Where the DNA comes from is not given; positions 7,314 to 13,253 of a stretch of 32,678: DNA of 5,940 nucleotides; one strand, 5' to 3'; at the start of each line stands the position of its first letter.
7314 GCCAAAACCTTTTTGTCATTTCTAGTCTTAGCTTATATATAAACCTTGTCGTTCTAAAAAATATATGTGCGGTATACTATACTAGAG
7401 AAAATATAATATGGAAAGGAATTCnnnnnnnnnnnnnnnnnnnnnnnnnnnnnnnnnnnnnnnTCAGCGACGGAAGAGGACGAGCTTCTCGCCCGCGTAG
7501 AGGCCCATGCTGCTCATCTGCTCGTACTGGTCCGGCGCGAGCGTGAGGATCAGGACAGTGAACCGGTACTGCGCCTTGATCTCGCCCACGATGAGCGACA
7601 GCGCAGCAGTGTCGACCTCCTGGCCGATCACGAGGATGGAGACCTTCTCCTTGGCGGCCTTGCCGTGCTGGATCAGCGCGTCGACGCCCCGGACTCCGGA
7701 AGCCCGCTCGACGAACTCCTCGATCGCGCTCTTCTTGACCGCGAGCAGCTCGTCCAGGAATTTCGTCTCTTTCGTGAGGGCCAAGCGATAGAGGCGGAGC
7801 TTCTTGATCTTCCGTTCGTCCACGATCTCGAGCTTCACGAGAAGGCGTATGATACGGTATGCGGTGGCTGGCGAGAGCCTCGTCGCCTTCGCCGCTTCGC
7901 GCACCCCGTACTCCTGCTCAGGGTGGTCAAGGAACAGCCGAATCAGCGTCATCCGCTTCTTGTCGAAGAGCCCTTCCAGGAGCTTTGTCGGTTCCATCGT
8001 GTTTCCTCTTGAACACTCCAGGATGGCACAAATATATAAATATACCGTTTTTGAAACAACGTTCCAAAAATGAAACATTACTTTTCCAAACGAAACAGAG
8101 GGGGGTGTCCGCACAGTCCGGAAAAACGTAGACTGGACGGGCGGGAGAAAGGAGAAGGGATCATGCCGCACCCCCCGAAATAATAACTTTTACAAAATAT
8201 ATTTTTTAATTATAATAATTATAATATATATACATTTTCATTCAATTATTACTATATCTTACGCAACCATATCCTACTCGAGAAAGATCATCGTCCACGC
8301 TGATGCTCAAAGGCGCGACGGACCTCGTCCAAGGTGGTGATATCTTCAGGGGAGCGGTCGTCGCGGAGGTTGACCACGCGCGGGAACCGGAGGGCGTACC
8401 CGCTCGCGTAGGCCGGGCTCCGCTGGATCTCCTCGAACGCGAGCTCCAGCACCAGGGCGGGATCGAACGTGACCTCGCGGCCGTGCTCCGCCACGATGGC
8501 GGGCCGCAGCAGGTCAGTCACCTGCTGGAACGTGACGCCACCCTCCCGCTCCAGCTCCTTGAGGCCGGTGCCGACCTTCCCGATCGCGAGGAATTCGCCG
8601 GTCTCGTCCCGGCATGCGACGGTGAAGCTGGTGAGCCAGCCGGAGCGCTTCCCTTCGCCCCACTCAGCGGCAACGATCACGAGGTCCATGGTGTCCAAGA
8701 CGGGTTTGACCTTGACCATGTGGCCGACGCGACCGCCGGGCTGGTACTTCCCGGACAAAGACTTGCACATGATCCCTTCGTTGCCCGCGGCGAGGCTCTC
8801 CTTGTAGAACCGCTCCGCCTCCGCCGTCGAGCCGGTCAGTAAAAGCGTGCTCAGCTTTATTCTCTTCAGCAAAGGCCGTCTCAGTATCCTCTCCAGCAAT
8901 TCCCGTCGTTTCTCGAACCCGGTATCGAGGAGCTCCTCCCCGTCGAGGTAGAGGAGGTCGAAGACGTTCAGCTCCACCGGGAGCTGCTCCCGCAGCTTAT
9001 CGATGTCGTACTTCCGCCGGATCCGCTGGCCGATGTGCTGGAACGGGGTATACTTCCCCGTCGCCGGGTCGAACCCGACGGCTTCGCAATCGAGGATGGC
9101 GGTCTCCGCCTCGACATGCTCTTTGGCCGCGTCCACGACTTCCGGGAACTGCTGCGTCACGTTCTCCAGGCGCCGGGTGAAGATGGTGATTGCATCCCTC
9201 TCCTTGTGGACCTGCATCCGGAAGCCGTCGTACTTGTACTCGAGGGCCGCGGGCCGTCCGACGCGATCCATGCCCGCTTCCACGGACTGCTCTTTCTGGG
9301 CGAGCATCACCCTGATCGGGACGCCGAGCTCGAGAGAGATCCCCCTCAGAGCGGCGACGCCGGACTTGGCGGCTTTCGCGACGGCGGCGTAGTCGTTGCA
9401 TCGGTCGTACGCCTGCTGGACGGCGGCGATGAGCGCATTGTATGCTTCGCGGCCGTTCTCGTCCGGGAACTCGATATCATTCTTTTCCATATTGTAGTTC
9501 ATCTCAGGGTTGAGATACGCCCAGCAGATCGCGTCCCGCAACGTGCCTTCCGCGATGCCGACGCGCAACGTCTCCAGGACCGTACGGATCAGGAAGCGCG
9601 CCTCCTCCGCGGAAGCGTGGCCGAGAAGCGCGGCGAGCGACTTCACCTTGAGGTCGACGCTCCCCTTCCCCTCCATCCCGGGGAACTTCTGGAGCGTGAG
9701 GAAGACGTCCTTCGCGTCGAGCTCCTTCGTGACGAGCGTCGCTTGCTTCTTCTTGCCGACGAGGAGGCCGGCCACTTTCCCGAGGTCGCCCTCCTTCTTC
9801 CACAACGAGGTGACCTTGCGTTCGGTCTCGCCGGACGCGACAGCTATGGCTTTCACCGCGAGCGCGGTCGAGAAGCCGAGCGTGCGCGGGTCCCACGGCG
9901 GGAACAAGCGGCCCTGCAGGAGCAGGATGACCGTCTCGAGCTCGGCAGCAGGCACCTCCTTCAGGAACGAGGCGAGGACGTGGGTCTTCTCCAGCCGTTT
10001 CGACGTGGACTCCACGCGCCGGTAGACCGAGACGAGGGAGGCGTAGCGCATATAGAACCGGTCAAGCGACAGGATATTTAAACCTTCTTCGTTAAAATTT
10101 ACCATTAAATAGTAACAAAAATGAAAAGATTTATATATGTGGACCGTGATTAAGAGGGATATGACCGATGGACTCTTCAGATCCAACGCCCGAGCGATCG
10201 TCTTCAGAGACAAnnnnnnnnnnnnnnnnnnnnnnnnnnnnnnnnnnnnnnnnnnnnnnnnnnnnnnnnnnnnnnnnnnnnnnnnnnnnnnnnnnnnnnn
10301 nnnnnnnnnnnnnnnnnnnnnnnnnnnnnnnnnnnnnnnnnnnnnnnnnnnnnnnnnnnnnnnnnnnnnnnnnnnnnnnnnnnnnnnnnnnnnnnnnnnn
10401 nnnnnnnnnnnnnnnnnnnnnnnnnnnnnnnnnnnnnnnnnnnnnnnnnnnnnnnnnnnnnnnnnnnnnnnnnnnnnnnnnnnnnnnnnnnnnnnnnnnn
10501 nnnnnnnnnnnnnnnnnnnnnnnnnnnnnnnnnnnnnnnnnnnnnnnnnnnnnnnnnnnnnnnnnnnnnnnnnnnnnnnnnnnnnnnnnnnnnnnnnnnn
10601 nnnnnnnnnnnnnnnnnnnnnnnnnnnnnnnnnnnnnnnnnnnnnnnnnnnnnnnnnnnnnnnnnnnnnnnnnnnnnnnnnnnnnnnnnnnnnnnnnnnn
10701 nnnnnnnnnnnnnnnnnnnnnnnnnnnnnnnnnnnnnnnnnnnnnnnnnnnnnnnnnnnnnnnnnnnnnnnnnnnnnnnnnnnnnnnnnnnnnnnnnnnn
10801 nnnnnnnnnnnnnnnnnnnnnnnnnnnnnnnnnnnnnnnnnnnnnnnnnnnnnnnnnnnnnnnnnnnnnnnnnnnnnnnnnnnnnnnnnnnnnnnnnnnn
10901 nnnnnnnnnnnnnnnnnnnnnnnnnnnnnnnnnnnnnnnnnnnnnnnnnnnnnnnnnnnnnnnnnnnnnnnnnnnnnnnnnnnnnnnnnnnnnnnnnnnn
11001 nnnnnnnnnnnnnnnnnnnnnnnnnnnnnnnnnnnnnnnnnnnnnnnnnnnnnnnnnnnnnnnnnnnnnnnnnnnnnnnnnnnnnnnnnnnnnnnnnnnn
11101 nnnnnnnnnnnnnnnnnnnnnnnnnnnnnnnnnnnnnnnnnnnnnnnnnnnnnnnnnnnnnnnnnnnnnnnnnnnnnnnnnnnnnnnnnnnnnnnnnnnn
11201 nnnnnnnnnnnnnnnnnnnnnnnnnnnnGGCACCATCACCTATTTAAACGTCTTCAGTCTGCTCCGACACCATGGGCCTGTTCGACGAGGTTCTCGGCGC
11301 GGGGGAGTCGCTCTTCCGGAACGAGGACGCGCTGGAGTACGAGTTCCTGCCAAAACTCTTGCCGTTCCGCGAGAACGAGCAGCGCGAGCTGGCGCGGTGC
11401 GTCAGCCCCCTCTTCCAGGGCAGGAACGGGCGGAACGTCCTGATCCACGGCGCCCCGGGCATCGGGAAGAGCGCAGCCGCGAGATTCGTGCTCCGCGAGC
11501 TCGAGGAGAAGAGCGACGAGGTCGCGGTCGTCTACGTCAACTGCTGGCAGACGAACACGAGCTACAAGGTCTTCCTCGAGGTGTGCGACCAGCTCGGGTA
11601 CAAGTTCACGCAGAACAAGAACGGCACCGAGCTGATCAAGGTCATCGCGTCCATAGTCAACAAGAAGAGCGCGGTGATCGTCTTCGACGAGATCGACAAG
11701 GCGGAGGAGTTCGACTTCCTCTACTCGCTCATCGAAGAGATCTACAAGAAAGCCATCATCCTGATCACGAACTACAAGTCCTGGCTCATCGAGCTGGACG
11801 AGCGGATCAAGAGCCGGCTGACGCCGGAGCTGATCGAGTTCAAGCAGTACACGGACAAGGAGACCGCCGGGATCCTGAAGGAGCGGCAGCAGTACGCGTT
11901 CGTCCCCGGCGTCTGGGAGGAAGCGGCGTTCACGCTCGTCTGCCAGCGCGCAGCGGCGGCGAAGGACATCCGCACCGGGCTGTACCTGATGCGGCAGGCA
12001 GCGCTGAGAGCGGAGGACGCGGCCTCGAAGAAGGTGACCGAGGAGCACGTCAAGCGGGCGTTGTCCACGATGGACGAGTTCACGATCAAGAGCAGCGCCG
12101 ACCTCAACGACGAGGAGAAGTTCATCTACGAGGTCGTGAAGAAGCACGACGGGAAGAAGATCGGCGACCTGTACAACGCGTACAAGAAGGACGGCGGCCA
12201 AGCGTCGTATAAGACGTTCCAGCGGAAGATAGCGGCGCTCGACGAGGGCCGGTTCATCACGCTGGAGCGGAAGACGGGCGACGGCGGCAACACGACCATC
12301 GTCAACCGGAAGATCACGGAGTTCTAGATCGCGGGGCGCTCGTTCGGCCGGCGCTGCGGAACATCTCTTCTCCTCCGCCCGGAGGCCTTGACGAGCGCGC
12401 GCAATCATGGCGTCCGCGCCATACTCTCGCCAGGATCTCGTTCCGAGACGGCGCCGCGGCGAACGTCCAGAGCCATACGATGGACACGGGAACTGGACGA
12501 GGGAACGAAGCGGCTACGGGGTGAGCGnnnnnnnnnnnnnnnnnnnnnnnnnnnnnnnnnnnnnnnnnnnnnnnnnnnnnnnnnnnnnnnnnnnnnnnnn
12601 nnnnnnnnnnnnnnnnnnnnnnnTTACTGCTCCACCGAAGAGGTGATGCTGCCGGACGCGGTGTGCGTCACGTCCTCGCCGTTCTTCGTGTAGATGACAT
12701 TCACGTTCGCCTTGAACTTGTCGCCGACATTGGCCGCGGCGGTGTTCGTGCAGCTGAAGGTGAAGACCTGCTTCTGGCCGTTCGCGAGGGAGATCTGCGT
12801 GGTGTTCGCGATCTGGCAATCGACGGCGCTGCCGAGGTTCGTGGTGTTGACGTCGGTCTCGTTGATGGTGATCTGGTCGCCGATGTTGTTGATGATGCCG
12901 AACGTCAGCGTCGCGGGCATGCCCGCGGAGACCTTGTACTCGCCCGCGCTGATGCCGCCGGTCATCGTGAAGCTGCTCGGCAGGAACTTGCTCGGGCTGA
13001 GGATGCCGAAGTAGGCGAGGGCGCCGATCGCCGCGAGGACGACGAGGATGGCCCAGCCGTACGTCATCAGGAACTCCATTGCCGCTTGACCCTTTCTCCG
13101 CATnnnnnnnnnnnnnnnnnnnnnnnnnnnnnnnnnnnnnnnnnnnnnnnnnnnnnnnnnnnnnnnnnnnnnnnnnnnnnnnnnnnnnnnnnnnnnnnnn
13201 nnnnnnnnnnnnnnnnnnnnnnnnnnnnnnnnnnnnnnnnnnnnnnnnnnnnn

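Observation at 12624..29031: Epd/Tad-like type IV filament locus with an accessory gene set not explained by known archaeal pilus or archaellum loci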

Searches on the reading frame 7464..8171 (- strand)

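Call 104: search_protein_families(library=pfam, proteins=[window:7464-8171:-], max_evalue=0.01)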
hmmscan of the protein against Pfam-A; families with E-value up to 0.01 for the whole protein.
window:7464-8171:- (235 aa): 3 families
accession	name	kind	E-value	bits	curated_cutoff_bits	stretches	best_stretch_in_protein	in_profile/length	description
PF09339.16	HTH_IclR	-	0.0002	21.5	22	1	74-117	6-48/52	IclR helix-turn-helix domain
PF13551.12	HTH_29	-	0.0024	18.4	28.1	1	87-115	11-40/64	Winged helix-turn helix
PF13384.12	HTH_23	-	0.0034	17.6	24.6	0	71-110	5-40/50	Homeodomain-like domain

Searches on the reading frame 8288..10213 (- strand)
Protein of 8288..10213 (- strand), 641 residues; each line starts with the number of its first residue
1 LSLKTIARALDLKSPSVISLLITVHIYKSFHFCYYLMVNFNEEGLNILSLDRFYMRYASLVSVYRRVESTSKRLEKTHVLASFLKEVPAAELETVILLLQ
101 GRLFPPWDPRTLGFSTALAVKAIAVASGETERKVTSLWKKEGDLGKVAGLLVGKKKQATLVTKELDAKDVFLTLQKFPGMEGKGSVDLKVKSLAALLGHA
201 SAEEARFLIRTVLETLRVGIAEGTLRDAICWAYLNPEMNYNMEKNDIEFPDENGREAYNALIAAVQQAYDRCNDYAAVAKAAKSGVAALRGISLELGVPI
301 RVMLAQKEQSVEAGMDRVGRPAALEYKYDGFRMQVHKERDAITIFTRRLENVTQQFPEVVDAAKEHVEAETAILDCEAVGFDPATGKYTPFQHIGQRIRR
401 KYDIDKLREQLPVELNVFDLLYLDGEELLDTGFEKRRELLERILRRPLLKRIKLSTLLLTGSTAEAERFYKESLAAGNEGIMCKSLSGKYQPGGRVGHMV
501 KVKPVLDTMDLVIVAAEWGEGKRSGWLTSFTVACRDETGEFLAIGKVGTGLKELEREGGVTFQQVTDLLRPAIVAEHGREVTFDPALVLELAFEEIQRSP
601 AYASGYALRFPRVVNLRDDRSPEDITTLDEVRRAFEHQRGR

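Call 116: search_protein_families(library=pfam, proteins=[window:8288-10213:-], max_evalue=0.001)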
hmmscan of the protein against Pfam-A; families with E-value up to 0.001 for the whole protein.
window:8288-10213:- (641 aa): 3 families
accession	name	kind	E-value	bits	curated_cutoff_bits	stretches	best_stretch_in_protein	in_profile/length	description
PF01068.26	DNA_ligase_A_M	-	1.8e-56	191.5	26.2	1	303-503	2-204/204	ATP dependent DNA ligase domain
PF04675.19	DNA_ligase_A_N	-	7.7e-35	121.1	24.6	1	57-229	2-173/174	DNA ligase N terminus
PF04679.21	DNA_ligase_A_C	-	3.3e-13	50.3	27.5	1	523-620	1-94/94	ATP dependent DNA ligase C terminal region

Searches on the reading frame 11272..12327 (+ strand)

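Call 104: search_protein_families(library=pfam, proteins=[window:11272-12327:+], max_evalue=0.01)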
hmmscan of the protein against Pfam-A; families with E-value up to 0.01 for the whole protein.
window:11272-12327:+ (351 aa): 23 families
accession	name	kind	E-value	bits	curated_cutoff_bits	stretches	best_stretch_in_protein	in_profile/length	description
PF22703.2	Cdc6_lid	-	2.1e-13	50.4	27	1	201-263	3-66/68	Cdc6 AAA+ ATPase-type lid domain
PF13191.12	AAA_16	-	2.8e-13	51.1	32.6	1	30-105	2-73/167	AAA ATPase domain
PF13401.12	AAA_22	-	7.5e-12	46.1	27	1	53-150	5-101/130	AAA domain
PF00931.28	NB-ARC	-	4e-08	33.2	23.5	1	43-166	8-134/248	NB-ARC domain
PF05729.18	NACHT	-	1.9e-07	31.5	26.7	1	55-194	2-155/167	NACHT domain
PF24883.2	NPHP3_N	-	2.3e-07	31.6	24.8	1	54-91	23-60/164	Nephrocystin 3, N-terminal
PF00004.35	AAA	-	2.9e-07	31.4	21.2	1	56-176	1-115/131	ATPase family associated with various cellular activities (AAA)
PF20720.3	nSTAND3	-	1.3e-05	25.3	27.2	1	54-137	18-107/155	Novel STAND NTPase 3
PF05621.17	TniB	-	1.7e-05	24.8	22.4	1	54-145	36-132/189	Bacterial TniB protein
PF05673.19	DUF815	-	4.3e-05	23.2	23.8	1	34-95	34-93/249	Protein of unknown function (DUF815)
PF07088.17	GvpD_P-loop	-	4.5e-05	23.9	24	1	47-102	4-57/189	GvpD gas vesicle protein, P-loop domain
PF13173.12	AAA_14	-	9.8e-05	22.8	27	1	54-183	3-111/129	AAA domain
PF07728.20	AAA_5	-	0.00011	22.6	22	1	55-160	1-93/139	AAA domain (dynein-related subfamily)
PF07693.20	KAP_NTPase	-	0.00012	21.9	20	1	56-141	23-112/293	KAP family P-loop domain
PF13479.12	AAA_24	-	0.00049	20.4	27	1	54-147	3-79/195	AAA domain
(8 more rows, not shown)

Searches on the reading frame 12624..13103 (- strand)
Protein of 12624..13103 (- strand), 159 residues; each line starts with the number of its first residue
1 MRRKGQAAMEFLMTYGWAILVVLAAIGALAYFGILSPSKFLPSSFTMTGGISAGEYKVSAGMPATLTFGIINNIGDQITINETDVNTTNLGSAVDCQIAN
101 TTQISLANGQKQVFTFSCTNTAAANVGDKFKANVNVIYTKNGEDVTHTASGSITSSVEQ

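Call 7: search_protein_families(library=pfam, proteins=[window:12624-13103:-], max_evalue=0.01)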
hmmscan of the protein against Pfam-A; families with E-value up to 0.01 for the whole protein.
window:12624-13103:- (159 aa): 0 families

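Call 14: search_protein_families(library=ncbifam, proteins=[window:12624-13103:-], max_evalue=0.05)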
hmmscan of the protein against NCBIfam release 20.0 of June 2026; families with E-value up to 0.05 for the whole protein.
window:12624-13103:- (159 aa): 1 family
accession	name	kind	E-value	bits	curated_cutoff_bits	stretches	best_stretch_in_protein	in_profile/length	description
NF053671.1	bindosome_BasC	exception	0.00013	21.8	260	1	1-143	1-129/140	bindosome assembly system protein BasC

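Call 82: search_protein_families(library=pfam, alignment_id=A6, max_evalue=0.05)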
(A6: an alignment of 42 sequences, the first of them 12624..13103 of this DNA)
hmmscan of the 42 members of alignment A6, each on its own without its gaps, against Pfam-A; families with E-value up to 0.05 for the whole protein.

A. member 1, window:12624-13103:- (159 aa): 0 families

B. families by the number of members that match (of 42 scanned): 3 families
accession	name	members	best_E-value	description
PF25581.1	AsqO_C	1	0.014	AsqO-like, C-terminal domain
PF10633.15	NPCBM_assoc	1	0.018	NPCBM-associated, NEW3 domain of alpha-galactosidase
PF21392.3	COQ9_N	1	0.045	Ubiquinone biosynthesis protein COQ9, N-terminal domain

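Call 83: search_solved_structures(query=A6, max_evalue=1)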
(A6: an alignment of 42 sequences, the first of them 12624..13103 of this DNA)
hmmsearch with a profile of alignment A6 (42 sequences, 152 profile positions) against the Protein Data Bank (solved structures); distinct sequences matched with E-value up to 1: 3.
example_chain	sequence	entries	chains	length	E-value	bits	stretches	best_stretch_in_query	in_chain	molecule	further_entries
2edm_A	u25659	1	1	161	0.021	18.4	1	62-136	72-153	22kDa structural protein VP22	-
8pql_U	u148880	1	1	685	0.047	17.3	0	40-87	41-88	Ubiquitin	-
8pql_E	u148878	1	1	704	0.054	17.1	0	40-87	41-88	Polyubiquitin-C,Nucleotide exchange factor SIL1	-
